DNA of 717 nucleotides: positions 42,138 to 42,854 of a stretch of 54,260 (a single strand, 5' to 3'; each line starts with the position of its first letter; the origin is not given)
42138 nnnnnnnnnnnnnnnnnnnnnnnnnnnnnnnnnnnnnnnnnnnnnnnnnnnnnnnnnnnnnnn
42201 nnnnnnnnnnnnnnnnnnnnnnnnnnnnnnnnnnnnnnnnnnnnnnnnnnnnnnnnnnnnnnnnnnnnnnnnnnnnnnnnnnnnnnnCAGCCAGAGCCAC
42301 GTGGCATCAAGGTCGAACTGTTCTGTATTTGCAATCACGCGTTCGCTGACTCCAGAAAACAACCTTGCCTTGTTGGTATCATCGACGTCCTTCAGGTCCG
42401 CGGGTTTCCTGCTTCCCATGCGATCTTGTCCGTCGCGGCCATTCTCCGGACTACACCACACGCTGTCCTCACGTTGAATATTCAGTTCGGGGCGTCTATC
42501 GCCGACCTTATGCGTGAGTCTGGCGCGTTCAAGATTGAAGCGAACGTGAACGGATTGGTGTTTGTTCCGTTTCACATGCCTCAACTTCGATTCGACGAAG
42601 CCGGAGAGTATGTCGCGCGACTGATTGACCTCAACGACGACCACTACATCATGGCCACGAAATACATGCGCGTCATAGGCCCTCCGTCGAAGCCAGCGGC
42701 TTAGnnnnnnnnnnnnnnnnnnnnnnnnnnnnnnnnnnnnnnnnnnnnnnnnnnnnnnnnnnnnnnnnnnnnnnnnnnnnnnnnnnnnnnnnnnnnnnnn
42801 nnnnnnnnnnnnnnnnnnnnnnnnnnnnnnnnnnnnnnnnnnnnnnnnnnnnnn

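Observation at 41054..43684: Cargo-carrying IS1595-family element (2.6 kb) inserted in a phage early region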

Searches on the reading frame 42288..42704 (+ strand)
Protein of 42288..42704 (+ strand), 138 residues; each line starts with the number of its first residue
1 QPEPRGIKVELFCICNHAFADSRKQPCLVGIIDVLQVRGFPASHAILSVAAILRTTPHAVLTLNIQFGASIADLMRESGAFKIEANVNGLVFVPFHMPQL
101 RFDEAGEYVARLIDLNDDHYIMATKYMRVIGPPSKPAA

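Call 7: search_protein_families(library=pfam, proteins=[window:42288-42704:+], max_evalue=0.1)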
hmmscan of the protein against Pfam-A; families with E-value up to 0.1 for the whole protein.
window:42288-42704:+ (138 aa): 2 families
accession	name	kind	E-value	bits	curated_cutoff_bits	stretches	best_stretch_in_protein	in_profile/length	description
PF22091.2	DUF6941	-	2.1e-10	41.4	27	1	11-112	2-110/125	Family of unknown function (DUF6941)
PF06035.17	Peptidase_C93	-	0.048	13.9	27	1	35-76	88-129/162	Bacterial transglutaminase-like cysteine proteinase BTLCP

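Call 8: search_protein_families(library=padloc, proteins=[window:42288-42704:+], max_evalue=0.1)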
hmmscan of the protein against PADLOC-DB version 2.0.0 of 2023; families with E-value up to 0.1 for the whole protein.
window:42288-42704:+ (138 aa): 0 families

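Call 9: search_protein_families(library=ncbifam, proteins=[window:42288-42704:+], max_evalue=0.1)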
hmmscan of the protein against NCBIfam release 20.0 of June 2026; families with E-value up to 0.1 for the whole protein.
window:42288-42704:+ (138 aa): 1 family
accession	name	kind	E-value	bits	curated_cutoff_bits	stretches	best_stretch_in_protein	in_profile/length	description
NF006249.0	PRK08387.1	equivalog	0.096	13.1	111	0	44-104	40-101/133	putative monovalent cation/H+ antiporter subunit B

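Call 32: search_protein_families(library=phrogs, proteins=[window:42288-42704:+], max_evalue=0.01)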
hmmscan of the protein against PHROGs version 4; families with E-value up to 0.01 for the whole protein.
window:42288-42704:+ (138 aa): 0 families

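Call 41: find_homologous_proteins(query=window:42288-42701:+)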
Query window:42288-42701:+ (138 aa): 1 proteins with E <= 0.001 among 4 candidates.
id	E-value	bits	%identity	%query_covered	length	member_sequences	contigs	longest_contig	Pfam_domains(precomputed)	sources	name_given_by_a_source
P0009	5.9e-86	303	100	100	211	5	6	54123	PF22091.3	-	-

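Call 59: find_homologous_proteins(query=A5, max_evalue=0.001)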
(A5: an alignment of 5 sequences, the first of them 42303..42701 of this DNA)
Query A5 (5 sequences) (133 aa, profile of the alignment): 10 proteins with E <= 0.001 among 4814 candidates.
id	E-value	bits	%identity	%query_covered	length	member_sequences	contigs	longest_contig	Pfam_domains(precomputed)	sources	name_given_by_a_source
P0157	3.4e-61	223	31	97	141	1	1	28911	PF22091.3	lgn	-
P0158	1.1e-59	218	29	96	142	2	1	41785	PF22091.3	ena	-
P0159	1.4e-55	205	33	95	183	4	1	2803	PF22091.3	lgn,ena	-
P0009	1.7e-51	192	100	100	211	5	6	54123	PF22091.3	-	-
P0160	2.0e-51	192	32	75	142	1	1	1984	PF22091.3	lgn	-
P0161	9.0e-37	144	30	97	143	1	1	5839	PF22091.3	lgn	-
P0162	5.5e-33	132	34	95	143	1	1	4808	PF22091.3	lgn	-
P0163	6.4e-32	128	30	91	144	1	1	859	PF22091.3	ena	-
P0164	6.7e-32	128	29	95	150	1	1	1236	PF22091.3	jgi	-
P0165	9.5e-28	115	35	85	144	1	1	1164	PF22091.3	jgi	jgi:hypothetical protein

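Call 62: find_encoding_contigs(protein=P0161, flank=5000, max_places=2)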
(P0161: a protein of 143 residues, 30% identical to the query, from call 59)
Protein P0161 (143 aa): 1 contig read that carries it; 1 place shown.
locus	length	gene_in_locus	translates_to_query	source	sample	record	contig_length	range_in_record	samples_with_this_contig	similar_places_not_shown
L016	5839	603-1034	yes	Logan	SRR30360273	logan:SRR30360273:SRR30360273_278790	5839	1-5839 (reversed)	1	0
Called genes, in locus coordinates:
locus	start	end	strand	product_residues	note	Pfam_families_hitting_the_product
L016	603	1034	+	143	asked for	PF22091:DUF6941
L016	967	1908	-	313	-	PF12686:DUF3800 (weak)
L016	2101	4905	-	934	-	PF02463:SMC_N (weak), PF13476:AAA_23, PF13304:AAA_21 (faint)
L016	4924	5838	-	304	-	?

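Call 63: find_encoding_contigs(protein=P0162, flank=5000, max_places=2)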
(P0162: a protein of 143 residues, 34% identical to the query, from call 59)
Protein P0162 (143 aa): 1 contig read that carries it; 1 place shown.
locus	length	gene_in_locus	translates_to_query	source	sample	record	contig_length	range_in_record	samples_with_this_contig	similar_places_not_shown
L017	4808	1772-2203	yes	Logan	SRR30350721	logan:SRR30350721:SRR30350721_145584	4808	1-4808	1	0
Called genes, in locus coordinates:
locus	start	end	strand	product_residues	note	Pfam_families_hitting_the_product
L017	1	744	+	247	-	?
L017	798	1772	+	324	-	-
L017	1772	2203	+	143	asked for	PF22091:DUF6941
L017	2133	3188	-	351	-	-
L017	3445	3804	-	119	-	-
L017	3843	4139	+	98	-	PF04956:TrbC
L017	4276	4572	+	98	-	PF05101:VirB3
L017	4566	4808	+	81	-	?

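Call 70: predict_structure(alignment_id=A6)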
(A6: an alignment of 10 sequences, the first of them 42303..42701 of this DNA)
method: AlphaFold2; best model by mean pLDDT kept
length: 133 residues; sequences in the alignment: 10
mean_pLDDT: 92.1   pTM: 0.84
mean pLDDT of the five models: 92.1, 92.0, 91.9, 90.3, 89.8
residues with pLDDT >= 90: 106; 70-90: 23; 50-70: 3; < 50: 1
segments of 3 or more residues with pLDDT < 50: none
pLDDT, mean of each block of 10 residues (from residue 1): 95 94 95 87 96 94 90 92 93 92 96 95 88 55
secondary structure, 60 per line:
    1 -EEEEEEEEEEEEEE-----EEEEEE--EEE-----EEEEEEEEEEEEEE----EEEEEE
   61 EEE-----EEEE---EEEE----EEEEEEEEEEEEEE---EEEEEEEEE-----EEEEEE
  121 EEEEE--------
elements in order: E2-15 E21-26 E29-31 E37-50 E55-63 E69-72 E76-79 E84-97 E101-109 E115-125

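Call 74: fold_search(model_id=the predicted structure, library=pdb)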
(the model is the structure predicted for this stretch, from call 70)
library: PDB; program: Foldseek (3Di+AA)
matches with E <= 10: 1767; with E <= 0.001: 46
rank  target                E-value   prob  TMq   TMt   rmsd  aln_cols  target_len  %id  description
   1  5vi0_B                8.5e-05  1.00  0.49  0.21   5.0       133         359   10  Pseudomonas fluorescens alkylpurine DNA glycosylase AlkC bound to DNA containing an abasic site analog (released 2017-10-25)
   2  1ft0_A                1.2e-04  1.00  0.47  0.48   6.9       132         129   11  CRYSTAL STRUCTURE OF TRUNCATED HUMAN RHOGDI K113A MUTANT (released 2001-05-02)
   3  1qvy_A                1.2e-04  1.00  0.47  0.46   6.8       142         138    8  Crystal structure of RhoGDI K(199,200)R double mutant (released 2004-02-10)
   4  2jhs                  1.4e-04  1.00  0.46  0.45   7.1       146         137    9  CRYSTAL STRUCTURE OF RHOGDI K135H,K138H,K141H MUTANT (released 2007-05-08)
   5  1fso                  1.8e-04  1.00  0.47  0.45   6.8       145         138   10  CRYSTAL STRUCTURE OF TRUNCATED HUMAN RHOGDI QUADRUPLE MUTANT (released 2001-05-02)
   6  5fr2_B                1.8e-04  1.00  0.43  0.35   7.2       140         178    6  Farnesylated RhoA-GDP in complex with RhoGDI-alpha, lysine acetylated at K178 (released 2016-01-13)
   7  1kmt_A                2.0e-04  1.00  0.48  0.46   7.2       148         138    9  Crystal structure of RhoGDI Glu(154,155)Ala mutant (released 2002-12-11)
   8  8dl0_A                2.1e-04  1.00  0.57  0.23   5.8       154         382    9  CryoEM structure of the nucleotide-free and open channel A.aeolicus WzmWzt transporter (released 2022-09-21)
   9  5vhv_A                2.1e-04  1.00  0.50  0.21   4.9       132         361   10  Pseudomonas fluorescens alkylpurine DNA glycosylase AlkC bound to DNA containing an oxocarbenium-intermediate analog (released 2017-10-25)
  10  2bxw_A                2.1e-04  1.00  0.40  0.39   8.2       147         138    7  CRYSTAL STRUCTURE OF RHOGDI Lys(135,138,141)Tyr MUTANT (released 2005-08-19)
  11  2jhx_A                3.0e-04  1.00  0.44  0.43   7.6       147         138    7  CRYSTAL STRUCTURE OF RHOGDI E155H, E157H MUTANT (released 2007-05-08)
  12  1rho_C                3.2e-04  1.00  0.46  0.45   7.0       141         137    9  STRUCTURE OF RHO GUANINE NUCLEOTIDE DISSOCIATION INHIBITOR (released 1997-10-15)
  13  5vi0_A                3.4e-04  1.00  0.47  0.21   5.3       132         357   10  Pseudomonas fluorescens alkylpurine DNA glycosylase AlkC bound to DNA containing an abasic site analog (released 2017-10-25)
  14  2jhz_A                3.4e-04  1.00  0.47  0.46   7.3       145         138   10  CRYSTAL STRUCTURE OF RHOGDI E155S, E157S MUTANT (released 2007-05-08)
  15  1ft3_A                3.6e-04  1.00  0.43  0.44   7.2       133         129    8  CRYSTAL STRUCTURE OF TRUNCATED RHOGDI K141A MUTANT (released 2001-05-02)
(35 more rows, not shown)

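Call 75: fold_search(model_id=the predicted structure, library=viral)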
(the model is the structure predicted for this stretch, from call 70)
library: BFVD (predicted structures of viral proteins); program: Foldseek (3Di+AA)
matches with E <= 10: 1519; with E <= 0.001: 6
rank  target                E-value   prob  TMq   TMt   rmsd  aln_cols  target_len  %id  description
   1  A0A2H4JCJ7            2.0e-08  1.00  0.71  0.68   5.1       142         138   13  Uncharacterized protein [uncultured Caudovirales phage]
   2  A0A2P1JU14            2.3e-07  1.00  0.75  0.75   2.8       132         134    8  Uncharacterized protein [Anoxybacillus phage A403]
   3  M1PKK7                6.1e-06  1.00  0.59  0.56   5.1       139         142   14  (no name in the UniProt tables at hand)
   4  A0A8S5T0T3            1.2e-05  1.00  0.60  0.50   4.9       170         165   10  Uncharacterized protein [Siphoviridae sp. ctKFk2]
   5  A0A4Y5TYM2            3.2e-05  1.00  0.74  0.38   2.8       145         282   10  (no name in the UniProt tables at hand)
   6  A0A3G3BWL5            7.7e-04  1.00  0.44  0.36  10.3       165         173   11  (no name in the UniProt tables at hand)
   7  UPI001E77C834         1.1e-03  1.00  0.46  0.35   7.3       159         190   12  (no name look-up for this kind of identifier)
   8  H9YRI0                2.2e-03  0.98  0.36  0.29   7.2       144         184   10  (no name in the UniProt tables at hand)
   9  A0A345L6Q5            3.2e-03  1.00  0.42  0.17   6.7       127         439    8  Uncharacterized protein [Serratia phage Scapp]
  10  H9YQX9                5.8e-03  0.99  0.39  0.32   7.0       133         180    9  (no name in the UniProt tables at hand)
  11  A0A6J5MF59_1          6.1e-03  0.99  0.42  0.09  10.1       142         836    8  Uncharacterized protein [uncultured Caudovirales phage]
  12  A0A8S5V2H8            6.5e-03  0.80  0.29  0.23  16.7       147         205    8  Uncharacterized protein [CrAss-like virus sp. ctelJ1]
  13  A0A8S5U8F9            6.8e-03  1.00  0.52  0.20  11.1       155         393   12  Clumping factor [Siphoviridae sp. ct9j27]
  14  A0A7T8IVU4            7.6e-03  1.00  0.41  0.38   5.1       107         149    8  (no name in the UniProt tables at hand)
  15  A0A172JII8            8.9e-03  0.99  0.40  0.08  14.7       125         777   10  Virion protein [Bacillus phage AR9]
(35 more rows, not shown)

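Call 99: search_protein_families(library=padloc, proteins=[L016:2101-4905:-], max_evalue=0.001)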
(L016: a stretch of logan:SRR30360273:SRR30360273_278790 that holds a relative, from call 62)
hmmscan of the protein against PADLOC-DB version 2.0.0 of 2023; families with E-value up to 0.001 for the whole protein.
L016:2101-4905:- (934 aa): 16 families
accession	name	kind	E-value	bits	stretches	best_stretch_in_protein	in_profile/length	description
PDLC02208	Ppl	-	9.4e-36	121.3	1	226-928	205-888/894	-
PDLC04135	mad3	-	4.1e-12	44.3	1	284-877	5-329/374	mads_3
PDLC02980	AriA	-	3.5e-09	35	1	783-875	220-303/304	-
PDLC03859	LmuB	-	3.9e-09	34.3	1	462-876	220-593/611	-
PDLC00098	GajA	-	3.4e-08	30.7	0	807-872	261-329/534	AAA ATPase domain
PDLC00102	GajA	-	1.2e-06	25.3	0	280-326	2-48/532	AAA ATPase domain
PDLC04213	HEC-02A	-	7.1e-06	23.8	0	281-327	3-48/337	-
PDLC00278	PtuA1|PtuA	-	1.2e-05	22.8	1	295-367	17-91/436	AAA ATPase domain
PDLC04164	AriA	-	1.6e-05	22.6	0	805-886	163-247/253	-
PDLC04177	HEC-01A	-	1.8e-05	22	0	821-890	285-357/393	-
PDLC04175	HEC-01A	-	6.8e-05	20.1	0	812-883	247-320/363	-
PDLC02915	ATPase-Toprim_I-B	-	7.8e-05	19.6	0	281-323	3-44/623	-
PDLC00271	PtuA1|PtuA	-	0.00022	18.9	0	281-343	3-65/421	AAA ATPase domain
PDLC02335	AbiLi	-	0.00039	17.6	0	774-874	172-240/326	AbiLi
PDLC04178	HEC-01A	-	0.00041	17.5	0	821-877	277-333/399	-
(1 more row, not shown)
